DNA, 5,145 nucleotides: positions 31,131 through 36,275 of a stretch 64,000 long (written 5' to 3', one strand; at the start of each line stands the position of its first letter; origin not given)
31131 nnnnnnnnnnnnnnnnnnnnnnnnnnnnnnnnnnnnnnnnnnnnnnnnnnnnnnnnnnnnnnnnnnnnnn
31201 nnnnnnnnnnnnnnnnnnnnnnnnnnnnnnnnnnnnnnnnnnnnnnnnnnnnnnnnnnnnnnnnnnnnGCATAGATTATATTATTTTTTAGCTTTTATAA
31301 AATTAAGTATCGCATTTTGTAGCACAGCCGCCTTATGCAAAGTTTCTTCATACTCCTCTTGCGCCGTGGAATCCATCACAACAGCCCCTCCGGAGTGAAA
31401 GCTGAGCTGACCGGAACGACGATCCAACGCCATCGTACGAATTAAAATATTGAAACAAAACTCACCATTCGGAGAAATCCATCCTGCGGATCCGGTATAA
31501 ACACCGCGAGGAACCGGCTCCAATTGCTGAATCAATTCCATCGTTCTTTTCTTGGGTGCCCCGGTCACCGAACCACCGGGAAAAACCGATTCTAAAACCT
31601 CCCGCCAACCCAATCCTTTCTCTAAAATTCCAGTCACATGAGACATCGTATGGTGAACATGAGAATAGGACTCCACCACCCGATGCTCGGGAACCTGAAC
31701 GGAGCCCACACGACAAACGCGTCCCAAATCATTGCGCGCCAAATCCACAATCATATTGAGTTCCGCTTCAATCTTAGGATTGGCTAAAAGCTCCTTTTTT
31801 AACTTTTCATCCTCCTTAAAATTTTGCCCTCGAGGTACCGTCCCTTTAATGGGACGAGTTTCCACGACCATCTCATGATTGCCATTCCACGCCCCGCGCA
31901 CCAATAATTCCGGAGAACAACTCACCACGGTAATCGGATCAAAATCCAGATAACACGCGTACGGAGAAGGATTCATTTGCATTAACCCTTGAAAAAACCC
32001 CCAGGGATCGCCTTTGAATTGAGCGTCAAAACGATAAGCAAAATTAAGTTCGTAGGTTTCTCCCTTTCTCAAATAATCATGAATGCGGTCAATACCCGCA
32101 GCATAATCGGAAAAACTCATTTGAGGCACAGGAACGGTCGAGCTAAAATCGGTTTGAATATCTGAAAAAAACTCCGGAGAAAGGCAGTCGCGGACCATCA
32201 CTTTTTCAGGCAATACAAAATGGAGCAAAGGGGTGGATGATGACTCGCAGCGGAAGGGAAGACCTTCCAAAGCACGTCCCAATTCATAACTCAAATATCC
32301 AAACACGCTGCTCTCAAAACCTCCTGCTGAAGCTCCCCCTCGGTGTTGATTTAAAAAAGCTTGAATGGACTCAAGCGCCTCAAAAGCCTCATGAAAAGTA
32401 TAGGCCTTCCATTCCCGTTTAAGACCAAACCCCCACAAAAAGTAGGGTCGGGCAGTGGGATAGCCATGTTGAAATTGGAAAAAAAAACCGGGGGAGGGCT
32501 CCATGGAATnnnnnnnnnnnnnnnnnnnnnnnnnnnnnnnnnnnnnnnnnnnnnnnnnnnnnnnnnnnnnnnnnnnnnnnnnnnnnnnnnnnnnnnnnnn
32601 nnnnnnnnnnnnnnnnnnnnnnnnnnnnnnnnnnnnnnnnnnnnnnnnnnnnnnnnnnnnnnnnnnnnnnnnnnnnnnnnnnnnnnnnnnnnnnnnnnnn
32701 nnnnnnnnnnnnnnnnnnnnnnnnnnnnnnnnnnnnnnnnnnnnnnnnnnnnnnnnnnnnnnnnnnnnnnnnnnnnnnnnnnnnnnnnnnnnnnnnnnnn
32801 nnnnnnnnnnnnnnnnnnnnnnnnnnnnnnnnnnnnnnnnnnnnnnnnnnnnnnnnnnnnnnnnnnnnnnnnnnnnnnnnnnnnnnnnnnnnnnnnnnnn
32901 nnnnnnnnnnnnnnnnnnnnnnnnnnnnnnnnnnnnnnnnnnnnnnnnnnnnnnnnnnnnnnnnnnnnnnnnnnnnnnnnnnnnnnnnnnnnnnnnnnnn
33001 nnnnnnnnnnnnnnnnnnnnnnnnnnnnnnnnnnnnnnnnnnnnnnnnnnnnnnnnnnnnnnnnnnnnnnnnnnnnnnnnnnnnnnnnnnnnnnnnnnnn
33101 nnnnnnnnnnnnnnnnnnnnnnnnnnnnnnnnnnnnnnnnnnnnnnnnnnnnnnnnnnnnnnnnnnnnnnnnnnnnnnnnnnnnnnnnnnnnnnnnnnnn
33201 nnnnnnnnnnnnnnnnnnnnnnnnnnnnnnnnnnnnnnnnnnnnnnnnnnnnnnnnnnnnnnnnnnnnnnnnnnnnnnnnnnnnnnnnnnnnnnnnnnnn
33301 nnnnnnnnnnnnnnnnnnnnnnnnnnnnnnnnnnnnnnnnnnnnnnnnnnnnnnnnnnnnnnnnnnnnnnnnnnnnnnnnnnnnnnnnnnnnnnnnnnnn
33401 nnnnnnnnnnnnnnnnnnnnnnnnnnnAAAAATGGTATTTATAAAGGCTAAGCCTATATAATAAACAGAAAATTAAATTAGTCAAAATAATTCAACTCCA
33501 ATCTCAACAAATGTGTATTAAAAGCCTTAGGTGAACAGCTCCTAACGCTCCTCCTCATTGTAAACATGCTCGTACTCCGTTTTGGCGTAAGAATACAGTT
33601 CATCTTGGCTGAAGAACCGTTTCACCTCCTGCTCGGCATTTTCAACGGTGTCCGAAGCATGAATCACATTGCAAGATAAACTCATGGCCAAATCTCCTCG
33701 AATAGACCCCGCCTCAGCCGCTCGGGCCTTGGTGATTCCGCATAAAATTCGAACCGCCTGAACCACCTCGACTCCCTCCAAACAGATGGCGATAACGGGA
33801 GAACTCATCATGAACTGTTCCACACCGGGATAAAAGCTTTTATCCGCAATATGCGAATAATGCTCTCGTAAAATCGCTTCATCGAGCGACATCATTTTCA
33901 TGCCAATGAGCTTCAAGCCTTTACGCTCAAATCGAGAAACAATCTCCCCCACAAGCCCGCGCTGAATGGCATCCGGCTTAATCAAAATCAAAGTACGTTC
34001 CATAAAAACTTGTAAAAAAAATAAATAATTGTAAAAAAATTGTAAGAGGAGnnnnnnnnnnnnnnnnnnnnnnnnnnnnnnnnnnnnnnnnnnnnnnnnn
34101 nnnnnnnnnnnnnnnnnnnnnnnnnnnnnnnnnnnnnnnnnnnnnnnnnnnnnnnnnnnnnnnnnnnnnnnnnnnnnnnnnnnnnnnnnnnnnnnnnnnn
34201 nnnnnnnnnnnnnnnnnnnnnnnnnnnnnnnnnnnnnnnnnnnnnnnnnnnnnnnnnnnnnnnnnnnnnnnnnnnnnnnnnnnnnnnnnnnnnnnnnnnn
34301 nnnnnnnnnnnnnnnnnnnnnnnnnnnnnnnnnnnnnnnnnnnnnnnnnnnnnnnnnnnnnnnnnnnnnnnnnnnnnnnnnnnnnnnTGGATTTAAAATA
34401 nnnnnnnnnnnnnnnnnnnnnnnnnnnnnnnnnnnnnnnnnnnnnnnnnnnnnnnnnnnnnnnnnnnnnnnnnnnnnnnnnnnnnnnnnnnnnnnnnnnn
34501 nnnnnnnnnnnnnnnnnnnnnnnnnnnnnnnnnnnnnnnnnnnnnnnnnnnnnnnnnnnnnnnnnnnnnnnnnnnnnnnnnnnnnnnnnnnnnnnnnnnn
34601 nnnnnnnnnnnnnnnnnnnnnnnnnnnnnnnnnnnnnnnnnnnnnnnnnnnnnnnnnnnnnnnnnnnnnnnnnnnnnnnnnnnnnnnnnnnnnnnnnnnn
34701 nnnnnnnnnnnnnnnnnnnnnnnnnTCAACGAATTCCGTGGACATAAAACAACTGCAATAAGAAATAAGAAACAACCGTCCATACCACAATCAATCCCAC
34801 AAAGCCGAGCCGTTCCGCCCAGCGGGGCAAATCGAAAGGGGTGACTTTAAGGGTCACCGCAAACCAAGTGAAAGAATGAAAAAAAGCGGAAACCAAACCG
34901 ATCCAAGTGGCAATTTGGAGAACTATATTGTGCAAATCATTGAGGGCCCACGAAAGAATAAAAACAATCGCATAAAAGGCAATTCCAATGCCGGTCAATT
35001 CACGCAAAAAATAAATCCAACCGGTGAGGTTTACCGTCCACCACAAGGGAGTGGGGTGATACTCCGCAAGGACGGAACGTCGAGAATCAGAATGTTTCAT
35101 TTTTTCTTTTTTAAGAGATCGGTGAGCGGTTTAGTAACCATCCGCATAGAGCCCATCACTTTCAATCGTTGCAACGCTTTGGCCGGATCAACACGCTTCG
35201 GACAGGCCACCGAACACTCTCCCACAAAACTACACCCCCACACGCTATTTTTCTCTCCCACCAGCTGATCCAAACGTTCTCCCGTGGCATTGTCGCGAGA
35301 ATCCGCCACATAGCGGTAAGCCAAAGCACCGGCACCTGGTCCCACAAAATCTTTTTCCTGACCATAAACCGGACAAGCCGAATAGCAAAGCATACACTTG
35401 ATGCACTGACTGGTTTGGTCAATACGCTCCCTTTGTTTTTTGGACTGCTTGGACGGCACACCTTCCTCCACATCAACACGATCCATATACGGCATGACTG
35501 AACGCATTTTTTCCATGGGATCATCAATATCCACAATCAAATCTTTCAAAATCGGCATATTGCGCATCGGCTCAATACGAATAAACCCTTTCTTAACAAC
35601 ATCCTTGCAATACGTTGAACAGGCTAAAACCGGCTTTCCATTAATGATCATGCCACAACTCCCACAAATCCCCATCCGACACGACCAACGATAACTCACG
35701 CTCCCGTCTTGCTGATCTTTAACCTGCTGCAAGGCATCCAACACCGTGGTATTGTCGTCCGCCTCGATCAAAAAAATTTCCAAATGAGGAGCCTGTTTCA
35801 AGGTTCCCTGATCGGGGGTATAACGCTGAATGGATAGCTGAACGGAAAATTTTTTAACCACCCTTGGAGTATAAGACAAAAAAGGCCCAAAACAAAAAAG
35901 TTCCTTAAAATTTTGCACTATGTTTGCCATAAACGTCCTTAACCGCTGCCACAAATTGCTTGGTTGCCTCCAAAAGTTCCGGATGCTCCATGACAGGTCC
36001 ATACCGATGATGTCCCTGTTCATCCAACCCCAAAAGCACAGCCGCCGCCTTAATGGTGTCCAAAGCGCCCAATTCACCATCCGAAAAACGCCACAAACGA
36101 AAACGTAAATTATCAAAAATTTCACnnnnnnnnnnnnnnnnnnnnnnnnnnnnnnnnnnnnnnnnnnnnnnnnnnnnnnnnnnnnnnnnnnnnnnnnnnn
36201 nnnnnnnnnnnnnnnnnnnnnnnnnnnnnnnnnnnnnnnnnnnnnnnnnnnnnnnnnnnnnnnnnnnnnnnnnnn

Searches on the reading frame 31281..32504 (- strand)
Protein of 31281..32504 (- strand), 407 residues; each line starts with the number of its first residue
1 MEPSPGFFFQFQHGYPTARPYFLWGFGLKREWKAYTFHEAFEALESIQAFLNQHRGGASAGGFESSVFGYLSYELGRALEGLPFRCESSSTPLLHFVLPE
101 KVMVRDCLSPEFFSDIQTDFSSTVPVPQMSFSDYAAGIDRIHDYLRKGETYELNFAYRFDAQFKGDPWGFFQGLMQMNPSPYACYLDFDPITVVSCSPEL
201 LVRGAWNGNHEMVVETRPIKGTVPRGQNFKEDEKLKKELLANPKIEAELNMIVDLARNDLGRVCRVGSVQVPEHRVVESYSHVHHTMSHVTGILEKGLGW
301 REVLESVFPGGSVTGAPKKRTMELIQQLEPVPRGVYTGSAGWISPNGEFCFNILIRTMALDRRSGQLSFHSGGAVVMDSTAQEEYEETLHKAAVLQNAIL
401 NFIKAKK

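Call 57: search_protein_families(library=pfam, proteins=[window:31281-32504:-], max_evalue=0.001)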
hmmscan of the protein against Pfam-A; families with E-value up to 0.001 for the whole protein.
window:31281-32504:- (407 aa): 2 families
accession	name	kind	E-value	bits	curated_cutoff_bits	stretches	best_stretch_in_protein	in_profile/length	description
PF00425.24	Chorismate_bind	-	4.5e-83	279.2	27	1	132-391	3-257/257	chorismate binding enzyme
PF04715.19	Anth_synt_I_N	-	2.3e-05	25.1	23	1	43-106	64-132/140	Anthranilate synthase component I, N terminal region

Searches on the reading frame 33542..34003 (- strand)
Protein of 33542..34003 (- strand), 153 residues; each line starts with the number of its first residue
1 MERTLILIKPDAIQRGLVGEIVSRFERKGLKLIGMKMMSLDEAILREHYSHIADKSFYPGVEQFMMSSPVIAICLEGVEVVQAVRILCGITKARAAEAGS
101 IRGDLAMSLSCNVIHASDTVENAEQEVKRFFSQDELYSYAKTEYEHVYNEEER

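Call 68: search_protein_families(library=pfam, proteins=[window:33542-34003:-], max_evalue=0.01)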
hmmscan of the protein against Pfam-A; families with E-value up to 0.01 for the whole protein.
window:33542-34003:- (153 aa): 1 family
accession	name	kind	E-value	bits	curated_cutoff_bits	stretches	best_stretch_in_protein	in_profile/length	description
PF00334.24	NDK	-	1.3e-48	164.7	27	1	2-135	1-134/135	Nucleoside diphosphate kinase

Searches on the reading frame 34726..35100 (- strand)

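Call 68: search_protein_families(library=pfam, proteins=[window:34726-35100:-], max_evalue=0.01)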
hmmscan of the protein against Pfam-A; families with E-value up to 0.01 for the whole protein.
window:34726-35100:- (124 aa): 1 family
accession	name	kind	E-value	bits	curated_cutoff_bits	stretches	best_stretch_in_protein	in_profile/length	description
PF02300.22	Fumarate_red_C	-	2e-05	25.1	24.2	1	17-116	11-124/127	Fumarate reductase subunit C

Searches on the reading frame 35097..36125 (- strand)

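Call 68: search_protein_families(library=pfam, proteins=[window:35097-36125:-], max_evalue=0.01)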
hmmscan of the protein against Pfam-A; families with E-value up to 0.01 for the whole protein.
window:35097-36125:- (342 aa): 11 families
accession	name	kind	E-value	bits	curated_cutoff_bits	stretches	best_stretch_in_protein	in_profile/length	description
PF13085.11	Fer2_3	-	9.4e-33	112.9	27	1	97-202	2-104/107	2Fe-2S iron-sulfur cluster binding domain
PF13183.11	Fer4_8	-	1.3e-10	42.1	27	1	238-312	2-68/68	4Fe-4S dicluster domain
PF13237.11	Fer4_10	-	3.1e-07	30.7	25.5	1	236-309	4-53/53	4Fe-4S dicluster domain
PF00111.32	Fer2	-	3.2e-05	24.2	21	1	120-172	10-75/77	2Fe-2S iron-sulfur cluster binding domain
PF12838.12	Fer4_7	-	5e-05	24.1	27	1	240-311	1-51/52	4Fe-4S dicluster domain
PF13534.11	Fer4_17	-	9.9e-05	23.3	22.2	1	240-313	1-61/61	4Fe-4S dicluster domain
PF13187.11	Fer4_9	-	0.00049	20.5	27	1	230-253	23-49/52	4Fe-4S dicluster domain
PF00037.32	Fer4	-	0.0011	19.1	21.1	1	239-253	6-20/24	4Fe-4S binding domain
PF13484.11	Fer4_16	-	0.0019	19.4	30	1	240-310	1-65/66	4Fe-4S double cluster binding domain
PF12837.12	Fer4_6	-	0.0026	18.1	25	1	239-253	7-21/24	4Fe-4S binding domain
PF14697.11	Fer4_21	-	0.0069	16.9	35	1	237-253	37-53/59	4Fe-4S dicluster domain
